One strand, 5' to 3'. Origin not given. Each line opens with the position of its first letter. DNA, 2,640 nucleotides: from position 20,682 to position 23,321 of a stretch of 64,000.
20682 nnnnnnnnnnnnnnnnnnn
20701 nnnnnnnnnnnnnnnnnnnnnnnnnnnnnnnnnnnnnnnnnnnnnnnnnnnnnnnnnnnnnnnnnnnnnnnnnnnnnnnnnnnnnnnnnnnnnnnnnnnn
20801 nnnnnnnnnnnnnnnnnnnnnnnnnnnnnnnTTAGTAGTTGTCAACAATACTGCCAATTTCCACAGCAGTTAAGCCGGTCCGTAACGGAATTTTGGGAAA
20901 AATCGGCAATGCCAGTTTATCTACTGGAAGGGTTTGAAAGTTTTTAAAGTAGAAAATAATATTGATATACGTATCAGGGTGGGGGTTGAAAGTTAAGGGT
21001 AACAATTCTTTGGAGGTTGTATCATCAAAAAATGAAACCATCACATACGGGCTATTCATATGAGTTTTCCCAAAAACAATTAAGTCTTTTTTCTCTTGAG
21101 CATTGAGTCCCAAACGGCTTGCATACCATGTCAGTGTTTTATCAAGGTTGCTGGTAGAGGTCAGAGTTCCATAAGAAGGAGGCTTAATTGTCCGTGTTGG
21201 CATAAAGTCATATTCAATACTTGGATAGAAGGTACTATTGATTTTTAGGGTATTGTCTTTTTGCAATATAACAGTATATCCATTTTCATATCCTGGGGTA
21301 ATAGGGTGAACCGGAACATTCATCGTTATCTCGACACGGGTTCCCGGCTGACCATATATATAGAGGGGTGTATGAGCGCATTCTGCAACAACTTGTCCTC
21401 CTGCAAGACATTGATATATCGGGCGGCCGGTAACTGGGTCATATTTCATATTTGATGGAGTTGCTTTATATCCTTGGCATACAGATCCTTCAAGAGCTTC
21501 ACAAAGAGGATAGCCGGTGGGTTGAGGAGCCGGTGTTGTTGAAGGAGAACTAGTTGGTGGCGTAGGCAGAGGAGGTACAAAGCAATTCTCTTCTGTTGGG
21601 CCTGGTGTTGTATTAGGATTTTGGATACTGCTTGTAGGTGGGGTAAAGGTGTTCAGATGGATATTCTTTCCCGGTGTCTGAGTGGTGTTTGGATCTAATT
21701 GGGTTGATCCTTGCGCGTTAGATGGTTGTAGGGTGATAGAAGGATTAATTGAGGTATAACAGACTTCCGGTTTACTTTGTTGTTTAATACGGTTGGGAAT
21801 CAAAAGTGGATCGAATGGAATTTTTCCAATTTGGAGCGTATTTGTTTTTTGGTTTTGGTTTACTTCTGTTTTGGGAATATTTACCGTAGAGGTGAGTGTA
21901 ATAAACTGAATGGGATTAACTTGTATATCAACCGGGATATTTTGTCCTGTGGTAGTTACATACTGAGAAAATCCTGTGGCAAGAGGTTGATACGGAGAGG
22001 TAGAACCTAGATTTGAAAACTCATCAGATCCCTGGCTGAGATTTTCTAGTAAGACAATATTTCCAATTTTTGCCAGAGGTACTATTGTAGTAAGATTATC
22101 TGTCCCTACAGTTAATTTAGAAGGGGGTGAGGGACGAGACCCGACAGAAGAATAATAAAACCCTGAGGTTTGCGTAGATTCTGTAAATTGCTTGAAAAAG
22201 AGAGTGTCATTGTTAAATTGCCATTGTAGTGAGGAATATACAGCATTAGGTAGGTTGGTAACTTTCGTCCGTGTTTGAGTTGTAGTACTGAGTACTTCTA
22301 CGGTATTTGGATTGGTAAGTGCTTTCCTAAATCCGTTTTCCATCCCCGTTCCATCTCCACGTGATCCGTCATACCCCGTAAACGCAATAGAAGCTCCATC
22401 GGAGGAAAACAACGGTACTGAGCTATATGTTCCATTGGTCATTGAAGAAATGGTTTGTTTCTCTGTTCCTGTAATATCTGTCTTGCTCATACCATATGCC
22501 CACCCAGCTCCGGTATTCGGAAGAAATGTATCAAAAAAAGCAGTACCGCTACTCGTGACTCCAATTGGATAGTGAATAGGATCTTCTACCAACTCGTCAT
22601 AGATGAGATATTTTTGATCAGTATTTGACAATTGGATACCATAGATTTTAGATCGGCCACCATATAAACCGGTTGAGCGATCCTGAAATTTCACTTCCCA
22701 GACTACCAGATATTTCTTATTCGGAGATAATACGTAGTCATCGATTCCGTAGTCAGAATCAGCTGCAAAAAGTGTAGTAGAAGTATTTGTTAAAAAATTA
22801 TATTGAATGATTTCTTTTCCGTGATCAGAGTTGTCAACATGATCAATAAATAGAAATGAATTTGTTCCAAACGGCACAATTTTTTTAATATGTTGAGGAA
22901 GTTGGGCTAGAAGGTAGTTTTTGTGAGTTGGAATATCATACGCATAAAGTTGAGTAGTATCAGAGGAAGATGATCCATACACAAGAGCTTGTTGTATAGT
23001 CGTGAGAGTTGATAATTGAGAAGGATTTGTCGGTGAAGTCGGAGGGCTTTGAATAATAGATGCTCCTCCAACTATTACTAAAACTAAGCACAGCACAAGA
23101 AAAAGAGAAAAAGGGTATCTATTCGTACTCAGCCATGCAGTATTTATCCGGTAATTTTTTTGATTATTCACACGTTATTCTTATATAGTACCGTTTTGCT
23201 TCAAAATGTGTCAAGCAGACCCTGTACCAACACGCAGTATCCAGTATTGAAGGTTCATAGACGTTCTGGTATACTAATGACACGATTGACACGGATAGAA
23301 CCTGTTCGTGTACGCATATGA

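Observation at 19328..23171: A roughly 200-aa C-terminal domain ending in GFTVVE[IW]G is shared by three large N-anchored surface proteins (P1, P2 and the distant P3 at 61184-63754)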

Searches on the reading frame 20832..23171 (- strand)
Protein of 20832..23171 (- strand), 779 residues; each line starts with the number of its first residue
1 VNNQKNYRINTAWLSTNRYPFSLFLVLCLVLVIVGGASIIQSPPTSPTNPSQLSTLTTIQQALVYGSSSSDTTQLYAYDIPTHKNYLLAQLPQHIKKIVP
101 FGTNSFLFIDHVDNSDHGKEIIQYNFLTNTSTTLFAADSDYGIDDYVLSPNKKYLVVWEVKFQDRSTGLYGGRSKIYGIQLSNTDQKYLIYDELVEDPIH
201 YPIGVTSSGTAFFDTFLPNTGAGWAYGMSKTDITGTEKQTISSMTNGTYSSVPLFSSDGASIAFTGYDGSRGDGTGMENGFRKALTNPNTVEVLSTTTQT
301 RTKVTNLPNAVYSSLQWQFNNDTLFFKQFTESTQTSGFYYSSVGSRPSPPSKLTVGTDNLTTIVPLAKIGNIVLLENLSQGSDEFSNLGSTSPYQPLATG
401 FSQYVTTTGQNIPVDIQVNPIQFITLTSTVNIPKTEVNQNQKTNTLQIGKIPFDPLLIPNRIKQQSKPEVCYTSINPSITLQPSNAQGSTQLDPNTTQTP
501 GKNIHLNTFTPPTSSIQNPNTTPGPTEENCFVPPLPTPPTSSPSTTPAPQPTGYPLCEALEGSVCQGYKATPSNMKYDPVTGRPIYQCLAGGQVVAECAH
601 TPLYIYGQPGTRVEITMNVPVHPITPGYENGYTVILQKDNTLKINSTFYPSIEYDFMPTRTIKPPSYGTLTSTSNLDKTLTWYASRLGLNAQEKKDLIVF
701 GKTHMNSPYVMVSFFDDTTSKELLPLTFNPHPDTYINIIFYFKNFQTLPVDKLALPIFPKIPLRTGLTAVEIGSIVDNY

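Call 3: search_protein_families(library=pfam, proteins=[window:20832-23171:-], max_evalue=1)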
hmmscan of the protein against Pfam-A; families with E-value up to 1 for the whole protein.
window:20832-23171:- (779 aa): 2 families
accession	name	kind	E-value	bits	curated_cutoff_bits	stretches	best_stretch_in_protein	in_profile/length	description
PF00903.31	Glyoxalase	-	0.059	14.2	20.6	1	673-736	9-66/121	Glyoxalase/Bleomycin resistance protein/Dioxygenase superfamily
PF06699.16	PIG-F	-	0.19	12.3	24.2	1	6-84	56-133/183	GPI biosynthesis protein family Pig-F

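Call 4: search_protein_families(library=ncbifam, proteins=[window:20832-23171:-], max_evalue=1)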
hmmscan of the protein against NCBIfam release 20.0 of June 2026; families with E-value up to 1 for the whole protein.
window:20832-23171:- (779 aa): 0 families
